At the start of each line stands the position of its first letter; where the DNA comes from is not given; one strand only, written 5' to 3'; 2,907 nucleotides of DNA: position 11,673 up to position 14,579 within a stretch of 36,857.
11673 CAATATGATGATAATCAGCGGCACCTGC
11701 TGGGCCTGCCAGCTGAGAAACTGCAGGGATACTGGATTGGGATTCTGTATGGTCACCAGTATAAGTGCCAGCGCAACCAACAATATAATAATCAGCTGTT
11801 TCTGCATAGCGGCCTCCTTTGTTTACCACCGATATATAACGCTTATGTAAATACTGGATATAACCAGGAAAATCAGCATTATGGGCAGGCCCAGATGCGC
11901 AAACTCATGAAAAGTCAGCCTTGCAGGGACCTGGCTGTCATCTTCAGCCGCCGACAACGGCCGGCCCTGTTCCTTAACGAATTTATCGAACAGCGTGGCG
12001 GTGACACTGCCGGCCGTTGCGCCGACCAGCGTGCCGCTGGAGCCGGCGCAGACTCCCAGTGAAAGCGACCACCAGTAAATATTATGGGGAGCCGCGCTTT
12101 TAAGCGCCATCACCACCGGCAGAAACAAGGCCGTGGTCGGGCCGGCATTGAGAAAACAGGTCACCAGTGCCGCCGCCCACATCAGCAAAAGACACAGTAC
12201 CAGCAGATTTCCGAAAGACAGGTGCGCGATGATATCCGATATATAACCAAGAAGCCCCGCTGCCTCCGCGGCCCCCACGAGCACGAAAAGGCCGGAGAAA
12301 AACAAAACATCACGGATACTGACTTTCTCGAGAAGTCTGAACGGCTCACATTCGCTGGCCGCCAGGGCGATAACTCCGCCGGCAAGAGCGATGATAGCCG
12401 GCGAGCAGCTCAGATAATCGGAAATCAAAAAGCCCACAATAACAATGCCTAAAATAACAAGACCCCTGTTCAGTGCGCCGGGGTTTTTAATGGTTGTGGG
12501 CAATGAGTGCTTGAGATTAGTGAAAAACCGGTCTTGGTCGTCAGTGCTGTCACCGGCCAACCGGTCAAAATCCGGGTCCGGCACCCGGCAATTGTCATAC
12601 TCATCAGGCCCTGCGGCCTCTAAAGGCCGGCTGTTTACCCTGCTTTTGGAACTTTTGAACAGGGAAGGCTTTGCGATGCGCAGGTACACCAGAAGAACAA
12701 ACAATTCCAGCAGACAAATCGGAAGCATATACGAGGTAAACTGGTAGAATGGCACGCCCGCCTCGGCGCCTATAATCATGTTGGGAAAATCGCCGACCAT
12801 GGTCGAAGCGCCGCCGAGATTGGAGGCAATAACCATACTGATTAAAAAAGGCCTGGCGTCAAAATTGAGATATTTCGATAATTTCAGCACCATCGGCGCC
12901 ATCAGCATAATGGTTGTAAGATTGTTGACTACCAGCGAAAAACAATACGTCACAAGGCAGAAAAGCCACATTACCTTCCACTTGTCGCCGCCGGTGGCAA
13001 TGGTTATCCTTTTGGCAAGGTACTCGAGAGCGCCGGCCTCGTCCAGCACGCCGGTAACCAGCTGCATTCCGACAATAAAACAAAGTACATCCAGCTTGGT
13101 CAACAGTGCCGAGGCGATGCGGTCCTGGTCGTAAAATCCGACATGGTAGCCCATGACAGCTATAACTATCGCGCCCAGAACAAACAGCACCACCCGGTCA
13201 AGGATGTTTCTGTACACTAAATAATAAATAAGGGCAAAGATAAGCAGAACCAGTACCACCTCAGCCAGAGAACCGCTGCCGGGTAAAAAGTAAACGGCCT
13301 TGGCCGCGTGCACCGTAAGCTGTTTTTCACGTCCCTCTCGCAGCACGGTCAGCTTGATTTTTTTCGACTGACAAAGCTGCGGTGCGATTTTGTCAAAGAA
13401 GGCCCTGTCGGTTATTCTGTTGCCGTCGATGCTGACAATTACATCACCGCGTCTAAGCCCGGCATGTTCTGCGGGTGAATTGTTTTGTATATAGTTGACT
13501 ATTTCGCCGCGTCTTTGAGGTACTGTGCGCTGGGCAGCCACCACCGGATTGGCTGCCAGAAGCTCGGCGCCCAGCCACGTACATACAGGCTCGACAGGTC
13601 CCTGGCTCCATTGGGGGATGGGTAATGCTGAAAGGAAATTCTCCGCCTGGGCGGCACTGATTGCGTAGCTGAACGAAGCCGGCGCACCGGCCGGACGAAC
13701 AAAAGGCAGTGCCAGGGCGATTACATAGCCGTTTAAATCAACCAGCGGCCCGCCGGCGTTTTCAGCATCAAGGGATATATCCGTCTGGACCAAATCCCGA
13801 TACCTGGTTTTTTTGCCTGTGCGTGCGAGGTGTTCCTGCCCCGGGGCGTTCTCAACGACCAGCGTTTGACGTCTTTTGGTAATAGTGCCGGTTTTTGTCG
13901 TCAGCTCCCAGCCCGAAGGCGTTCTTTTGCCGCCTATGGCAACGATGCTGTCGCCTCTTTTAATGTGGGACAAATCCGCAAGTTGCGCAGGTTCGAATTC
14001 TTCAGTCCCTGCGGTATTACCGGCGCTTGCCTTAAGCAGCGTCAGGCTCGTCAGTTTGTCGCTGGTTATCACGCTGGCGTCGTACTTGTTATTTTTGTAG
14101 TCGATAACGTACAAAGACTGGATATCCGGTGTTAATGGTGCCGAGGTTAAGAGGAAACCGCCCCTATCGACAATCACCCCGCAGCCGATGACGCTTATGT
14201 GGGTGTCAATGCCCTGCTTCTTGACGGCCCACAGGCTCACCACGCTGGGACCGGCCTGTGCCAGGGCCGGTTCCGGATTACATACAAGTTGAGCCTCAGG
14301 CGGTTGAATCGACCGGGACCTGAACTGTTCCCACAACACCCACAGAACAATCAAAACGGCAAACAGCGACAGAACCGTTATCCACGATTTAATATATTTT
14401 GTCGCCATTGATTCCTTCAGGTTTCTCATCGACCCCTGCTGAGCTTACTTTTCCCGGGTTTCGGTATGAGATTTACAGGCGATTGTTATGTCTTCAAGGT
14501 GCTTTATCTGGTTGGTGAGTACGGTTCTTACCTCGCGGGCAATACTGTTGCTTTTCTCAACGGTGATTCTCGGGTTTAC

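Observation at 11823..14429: Pseudoprotease-PDZ-permease fusion combining MamO-like and MamN-like parts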

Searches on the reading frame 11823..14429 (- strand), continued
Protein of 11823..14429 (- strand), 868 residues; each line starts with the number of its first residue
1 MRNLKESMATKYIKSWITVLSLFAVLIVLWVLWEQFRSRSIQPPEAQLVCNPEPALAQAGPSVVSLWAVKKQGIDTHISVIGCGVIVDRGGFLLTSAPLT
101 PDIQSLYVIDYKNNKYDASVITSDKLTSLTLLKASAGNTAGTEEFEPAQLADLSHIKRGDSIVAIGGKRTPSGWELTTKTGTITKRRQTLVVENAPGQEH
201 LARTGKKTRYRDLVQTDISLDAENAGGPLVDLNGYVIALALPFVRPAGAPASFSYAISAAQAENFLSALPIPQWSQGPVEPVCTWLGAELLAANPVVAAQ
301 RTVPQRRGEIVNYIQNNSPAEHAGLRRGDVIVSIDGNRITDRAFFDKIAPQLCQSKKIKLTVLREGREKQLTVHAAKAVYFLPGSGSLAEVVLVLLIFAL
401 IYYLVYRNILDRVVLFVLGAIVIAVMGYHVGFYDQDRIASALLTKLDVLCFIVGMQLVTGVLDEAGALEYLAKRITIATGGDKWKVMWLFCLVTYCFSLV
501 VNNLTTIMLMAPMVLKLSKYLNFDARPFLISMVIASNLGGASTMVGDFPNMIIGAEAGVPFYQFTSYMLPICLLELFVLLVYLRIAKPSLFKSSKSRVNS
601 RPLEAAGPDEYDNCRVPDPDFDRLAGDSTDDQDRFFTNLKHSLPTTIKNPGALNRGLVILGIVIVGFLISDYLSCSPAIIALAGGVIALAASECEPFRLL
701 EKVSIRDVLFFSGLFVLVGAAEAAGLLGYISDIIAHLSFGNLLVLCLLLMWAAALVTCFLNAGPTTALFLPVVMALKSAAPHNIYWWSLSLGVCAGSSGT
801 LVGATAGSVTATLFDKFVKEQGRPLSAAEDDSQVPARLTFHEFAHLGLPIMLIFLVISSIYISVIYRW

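Call 50: predict_structure(alignment_id=A2)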
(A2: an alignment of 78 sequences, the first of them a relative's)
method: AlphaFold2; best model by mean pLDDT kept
length: 868 residues; sequences in the alignment: 78
mean_pLDDT: 66.9   pTM: 0.46
mean pLDDT of the five models: 66.9, 66.4, 58.6, 57.7, 54.0
residues with pLDDT >= 90: 54; 70-90: 366; 50-70: 250; < 50: 198
segments of 3 or more residues with pLDDT < 50: 1-5, 7-9, 37-50, 138-142, 199-205, 296-302, 377-446, 592-631, 698-709, 806-808, 819-837
pLDDT, mean of each block of 10 residues (from residue 1): 45 60 70 48 37 78 89 75 89 88 86 88 83 70 73 74 87 82 83 56 57 87 90 89 76 85 83 77 85 58 63 83 86 86 83 86 85 62 32 42 41 42 45 40 47 56 64 68 75 75 66 63 70 77 60 61 76 86 73 35 28 30 38 57 61 68 64 58 61 52 47 51 61 73 86 83 71 67 79 80 53 51 34 46 76 91 85
secondary structure, 60 per line:
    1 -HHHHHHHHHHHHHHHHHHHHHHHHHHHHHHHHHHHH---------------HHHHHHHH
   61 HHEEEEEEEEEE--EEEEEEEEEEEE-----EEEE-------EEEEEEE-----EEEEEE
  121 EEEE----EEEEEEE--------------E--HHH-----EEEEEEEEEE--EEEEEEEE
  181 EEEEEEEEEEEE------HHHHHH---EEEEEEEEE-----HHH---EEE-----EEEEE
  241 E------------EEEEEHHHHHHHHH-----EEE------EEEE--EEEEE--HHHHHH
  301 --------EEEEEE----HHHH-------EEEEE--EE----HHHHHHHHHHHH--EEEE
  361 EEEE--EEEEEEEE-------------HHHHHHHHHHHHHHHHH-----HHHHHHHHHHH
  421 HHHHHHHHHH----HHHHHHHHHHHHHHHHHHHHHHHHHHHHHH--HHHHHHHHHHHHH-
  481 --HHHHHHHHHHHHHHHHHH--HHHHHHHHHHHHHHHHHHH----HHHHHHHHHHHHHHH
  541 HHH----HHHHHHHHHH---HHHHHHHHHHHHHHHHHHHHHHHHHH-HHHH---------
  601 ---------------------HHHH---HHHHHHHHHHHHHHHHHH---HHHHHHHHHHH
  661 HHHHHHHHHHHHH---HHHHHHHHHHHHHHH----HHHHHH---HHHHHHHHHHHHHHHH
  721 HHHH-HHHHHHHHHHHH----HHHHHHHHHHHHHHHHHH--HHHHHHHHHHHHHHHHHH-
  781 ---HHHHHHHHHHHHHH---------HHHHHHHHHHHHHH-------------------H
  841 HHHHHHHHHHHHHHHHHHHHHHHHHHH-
elements in order (helices of 4 or more, strands of 3 or more residues): H2-37 H53-62 E63-72 E75-86 E92-95 E103-109 E115-124 E129-135 E161-170 E173-192 H199-204 E208-216 E228-230 E236-241 E254-258 H259-267 E273-275 E282-285 E288-292 H295-300 E309-314 H319-322 E330-334 H343-354 E357-364 E367-374 H388-404 H410-430 H435-464 H467-479 H483-500 H503-521 H526-543 H548-557 H561-586 H588-591 H622-625 H629-646 H650-673 H677-691 H696-701 H705-724 H726-737 H742-759 H762-779 H784-797 H807-820 H840-867

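Call 53: fold_search(model_id=the predicted structure, library=pdb)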
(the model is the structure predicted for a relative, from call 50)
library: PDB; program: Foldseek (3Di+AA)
matches with E <= 10: 1035; with E <= 0.001: 515
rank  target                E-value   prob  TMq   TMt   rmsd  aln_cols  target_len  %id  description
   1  8f0a_A                9.5e-19  1.00  0.20  0.53  14.9       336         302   24  Client-bound structure of a DegP trimer within a 12mer cage (released 2022-11-23)
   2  8kic_A                2.9e-18  1.00  0.20  0.55  15.3       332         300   23  Bacterial serine protease (released 2024-09-04)
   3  3cs0_A                4.7e-18  1.00  0.20  0.42  15.0       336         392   24  Crystal structure of DegP24 (released 2008-05-27)
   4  3otp_C                5.6e-18  1.00  0.20  0.44  14.9       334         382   24  Crystal structure of the DegP dodecamer with a model substrate (released 2011-01-19)
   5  7co7_D                5.6e-18  1.00  0.20  0.49  14.6       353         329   24  HtrA-type protease AlgWS227A with decapeptide (released 2021-03-10)
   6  3otp_D                8.7e-18  1.00  0.20  0.43  14.8       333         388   23  Crystal structure of the DegP dodecamer with a model substrate (released 2011-01-19)
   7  4a8d_A                9.9e-18  1.00  0.20  0.43  15.2       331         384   23  DegP dodecamer with bound OMP (released 2012-01-11)
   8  3mh6                  1.1e-17  1.00  0.20  0.42  14.9       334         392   23  HtrA proteases are activated by a conserved mechanism that can be triggered by distinct molecular cues (released 2010-06-30)
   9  3stj_A                1.2e-17  1.00  0.20  0.52  15.0       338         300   22  Crystal structure of the protease + PDZ1 domain of DegQ from Escherichia coli (released 2011-07-27)
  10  3otp_E                1.3e-17  1.00  0.20  0.43  15.6       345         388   23  Crystal structure of the DegP dodecamer with a model substrate (released 2011-01-19)
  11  3otp_F                1.9e-17  1.00  0.20  0.43  15.1       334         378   24  Crystal structure of the DegP dodecamer with a model substrate (released 2011-01-19)
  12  3otp_A                2.2e-17  1.00  0.20  0.43  14.9       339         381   24  Crystal structure of the DegP dodecamer with a model substrate (released 2011-01-19)
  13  6jjk_F                3.0e-17  1.00  0.20  0.43  15.0       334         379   24  Crystal structure of the DegP dodecamer with a modulator (released 2020-09-02)
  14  7co5_B                3.3e-17  1.00  0.20  0.49  14.6       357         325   24  HtrA-type protease AlgW with decapeptide (released 2021-03-10)
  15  4ynn_A                3.7e-17  1.00  0.20  0.41  14.1       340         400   23  Structure of Legionella pneumophila DegQ (S190A variant) (released 2015-06-24)
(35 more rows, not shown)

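Call 57: find_encoding_contigs(protein=P0001, flank=3000, max_places=4)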
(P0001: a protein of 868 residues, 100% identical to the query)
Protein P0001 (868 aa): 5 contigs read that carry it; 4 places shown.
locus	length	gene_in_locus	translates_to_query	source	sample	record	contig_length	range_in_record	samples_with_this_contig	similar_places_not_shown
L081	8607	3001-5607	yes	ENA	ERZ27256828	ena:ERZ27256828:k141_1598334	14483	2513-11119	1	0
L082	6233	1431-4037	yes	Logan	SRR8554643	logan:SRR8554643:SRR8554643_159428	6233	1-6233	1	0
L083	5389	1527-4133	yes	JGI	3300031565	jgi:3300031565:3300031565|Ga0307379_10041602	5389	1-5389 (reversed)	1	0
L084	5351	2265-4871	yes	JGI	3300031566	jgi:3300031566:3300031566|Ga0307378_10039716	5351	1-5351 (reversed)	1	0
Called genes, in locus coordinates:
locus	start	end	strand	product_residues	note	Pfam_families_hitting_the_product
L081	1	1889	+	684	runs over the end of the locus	PF00089:Trypsin, PF13365:Trypsin_2, PF00595:PDZ (faint), PF13180:PDZ_2, PF17820:PDZ_6 (faint), PF18509:MCR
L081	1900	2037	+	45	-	-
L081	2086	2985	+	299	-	PF01545:Cation_efflux, PF16916:ZT_dimer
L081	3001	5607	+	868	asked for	PF13365:Trypsin_2, PF00595:PDZ (faint), PF13180:PDZ_2, PF17820:PDZ_6, PF02040:ArsB (faint), PF03600:CitMHS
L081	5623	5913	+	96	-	PF06305:LapA_dom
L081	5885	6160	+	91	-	-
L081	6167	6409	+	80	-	-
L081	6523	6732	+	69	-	-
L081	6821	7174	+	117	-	-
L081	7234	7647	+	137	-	-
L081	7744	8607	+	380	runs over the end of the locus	PF00022:Actin (faint), PF06723:MreB_Mbl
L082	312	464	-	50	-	-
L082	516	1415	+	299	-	PF01545:Cation_efflux, PF16916:ZT_dimer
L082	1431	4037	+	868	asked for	PF13365:Trypsin_2, PF00595:PDZ (faint), PF13180:PDZ_2, PF17820:PDZ_6, PF02040:ArsB (faint), PF03600:CitMHS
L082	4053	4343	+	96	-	PF06305:LapA_dom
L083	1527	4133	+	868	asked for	PF13365:Trypsin_2, PF00595:PDZ (faint), PF13180:PDZ_2, PF17820:PDZ_6, PF02040:ArsB (faint), PF03600:CitMHS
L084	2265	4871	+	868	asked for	PF13365:Trypsin_2, PF00595:PDZ (faint), PF13180:PDZ_2, PF17820:PDZ_6, PF02040:ArsB (faint), PF03600:CitMHS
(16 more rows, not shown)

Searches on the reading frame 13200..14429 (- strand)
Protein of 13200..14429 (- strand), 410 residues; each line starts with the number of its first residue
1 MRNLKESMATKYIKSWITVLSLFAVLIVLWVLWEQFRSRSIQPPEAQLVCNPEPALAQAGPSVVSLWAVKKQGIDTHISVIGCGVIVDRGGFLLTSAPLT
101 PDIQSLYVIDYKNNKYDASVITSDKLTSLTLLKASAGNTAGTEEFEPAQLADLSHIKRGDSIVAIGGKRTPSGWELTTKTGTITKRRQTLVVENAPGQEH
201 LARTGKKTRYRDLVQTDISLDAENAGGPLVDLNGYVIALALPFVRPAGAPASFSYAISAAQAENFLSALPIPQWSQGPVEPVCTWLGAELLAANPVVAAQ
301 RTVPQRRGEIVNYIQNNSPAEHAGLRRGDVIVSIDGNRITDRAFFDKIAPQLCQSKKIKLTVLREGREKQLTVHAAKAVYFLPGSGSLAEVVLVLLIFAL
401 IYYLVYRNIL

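Call 5: search_solved_structures(query=window:13200-14429:-, max_evalue=0.01, show_alignments=3)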
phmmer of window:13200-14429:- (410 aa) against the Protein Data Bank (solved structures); distinct sequences matched with E-value up to 0.01: 124 (the best 60 are shown).
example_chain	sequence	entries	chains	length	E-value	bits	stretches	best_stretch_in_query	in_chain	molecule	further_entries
22kg_A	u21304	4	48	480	4.9e-27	98.4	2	77-373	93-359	Probable periplasmic serine endoprotease DegP-like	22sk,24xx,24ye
5t69_A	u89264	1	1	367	4.8e-22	81.9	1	78-377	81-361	Putative serine protease HhoA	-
5t63_A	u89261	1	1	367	1.2e-21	80.6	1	78-377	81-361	Putative serine protease HhoA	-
5b6l_A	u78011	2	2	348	1.3e-21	80.5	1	78-377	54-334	Putative serine protease HhoA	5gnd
6jjk_A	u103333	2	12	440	4.2e-21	78.8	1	78-373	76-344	Periplasmic serine endoprotease DegP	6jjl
1ky9_A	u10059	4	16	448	4.8e-21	78.6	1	78-373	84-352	PROTEASE DO | Periplasmic serine endoprotease DegP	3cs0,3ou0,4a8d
3mh4_A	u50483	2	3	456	5.1e-21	78.5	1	78-373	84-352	Protease do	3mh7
3otp_A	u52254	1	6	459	5.2e-21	78.5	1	78-372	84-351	Protease do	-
6jjo_A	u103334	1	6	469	5.7e-21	78.4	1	78-373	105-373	Periplasmic serine endoprotease DegP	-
2zle_A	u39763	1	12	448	1.1e-20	77.4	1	78-373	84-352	Protease do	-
3mh5_A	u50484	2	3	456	1.2e-20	77.3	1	78-373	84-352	Protease do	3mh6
8f0a_A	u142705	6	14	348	3.2e-18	69.4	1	78-372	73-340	Periplasmic serine endoprotease DegP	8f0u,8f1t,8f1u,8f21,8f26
7xs0_A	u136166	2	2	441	1.1e-17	67.5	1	80-376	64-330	Periplasmic serine endoprotease DegP-like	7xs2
5y2d_A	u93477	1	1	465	1.5e-17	67.1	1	80-376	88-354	Periplasmic serine endoprotease DegP-like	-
6z05_A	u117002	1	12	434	1.8e-17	66.9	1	78-372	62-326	DegQ family serine endoprotease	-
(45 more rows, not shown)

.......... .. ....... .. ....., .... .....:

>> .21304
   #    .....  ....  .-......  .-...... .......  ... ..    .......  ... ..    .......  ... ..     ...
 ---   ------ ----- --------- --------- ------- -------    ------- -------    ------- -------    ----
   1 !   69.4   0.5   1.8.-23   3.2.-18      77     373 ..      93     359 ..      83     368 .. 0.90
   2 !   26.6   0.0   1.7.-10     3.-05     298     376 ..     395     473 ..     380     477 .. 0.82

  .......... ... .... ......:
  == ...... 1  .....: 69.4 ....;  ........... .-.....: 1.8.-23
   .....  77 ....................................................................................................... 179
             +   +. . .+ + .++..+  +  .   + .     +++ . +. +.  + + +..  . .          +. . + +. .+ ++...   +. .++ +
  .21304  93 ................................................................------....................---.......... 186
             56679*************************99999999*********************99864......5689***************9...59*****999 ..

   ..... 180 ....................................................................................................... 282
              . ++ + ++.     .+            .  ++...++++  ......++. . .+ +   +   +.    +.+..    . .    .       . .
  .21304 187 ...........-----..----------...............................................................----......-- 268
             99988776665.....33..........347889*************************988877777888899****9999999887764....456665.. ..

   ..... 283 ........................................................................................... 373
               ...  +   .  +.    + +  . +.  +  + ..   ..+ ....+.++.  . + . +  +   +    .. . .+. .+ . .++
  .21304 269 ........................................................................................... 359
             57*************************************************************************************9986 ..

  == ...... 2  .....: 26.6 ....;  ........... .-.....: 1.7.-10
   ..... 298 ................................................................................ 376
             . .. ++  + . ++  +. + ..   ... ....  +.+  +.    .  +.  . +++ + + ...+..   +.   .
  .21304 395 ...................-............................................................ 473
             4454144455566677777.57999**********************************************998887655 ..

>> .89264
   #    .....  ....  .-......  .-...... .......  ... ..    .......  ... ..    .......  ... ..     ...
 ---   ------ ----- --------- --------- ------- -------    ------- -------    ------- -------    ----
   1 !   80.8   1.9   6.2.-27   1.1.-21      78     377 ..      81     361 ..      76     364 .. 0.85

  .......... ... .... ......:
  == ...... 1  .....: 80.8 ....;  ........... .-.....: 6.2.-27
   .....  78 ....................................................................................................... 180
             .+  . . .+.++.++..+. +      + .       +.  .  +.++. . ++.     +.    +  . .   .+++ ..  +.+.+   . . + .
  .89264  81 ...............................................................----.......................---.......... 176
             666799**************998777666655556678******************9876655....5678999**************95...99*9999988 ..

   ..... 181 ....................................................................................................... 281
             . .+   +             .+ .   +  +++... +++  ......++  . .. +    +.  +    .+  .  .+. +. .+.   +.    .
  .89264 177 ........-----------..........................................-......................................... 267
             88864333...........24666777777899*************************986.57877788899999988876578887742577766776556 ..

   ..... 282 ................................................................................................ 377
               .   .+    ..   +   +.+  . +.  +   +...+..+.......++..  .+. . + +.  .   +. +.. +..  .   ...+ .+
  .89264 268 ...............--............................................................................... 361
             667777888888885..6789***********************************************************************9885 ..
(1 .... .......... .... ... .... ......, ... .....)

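Call 67: search_protein_representatives(protein=window:13275-14429:-)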
Query: 385 residues. Proteins with E-value up to 0.001 (for the whole library): 30452; up to 1e-10: 7183; up to 1e-30: 9. The best 150 are listed.
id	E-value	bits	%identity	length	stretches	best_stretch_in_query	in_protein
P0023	4.1e-131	454.0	58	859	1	9-385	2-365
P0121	2.7e-112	392.1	60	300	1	80-371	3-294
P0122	8.6e-96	337.7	54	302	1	8-321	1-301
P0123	1.7e-59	218.4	52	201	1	9-197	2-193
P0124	1.1e-33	133.5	33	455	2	76-375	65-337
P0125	2.9e-33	132.0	33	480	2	79-376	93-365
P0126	6.5e-33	130.8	32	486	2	76-384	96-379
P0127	3.6e-31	125.1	50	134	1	10-134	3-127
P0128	9.6e-31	123.7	28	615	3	32-373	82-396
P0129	1.5e-30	123.1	46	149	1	9-153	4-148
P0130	1.5e-29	119.8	33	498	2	81-377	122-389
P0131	4.8e-29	118.1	30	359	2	112-372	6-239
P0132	1.2e-28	116.8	30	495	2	77-374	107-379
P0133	1.7e-28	116.3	33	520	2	80-372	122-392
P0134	2.3e-28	115.9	32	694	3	66-266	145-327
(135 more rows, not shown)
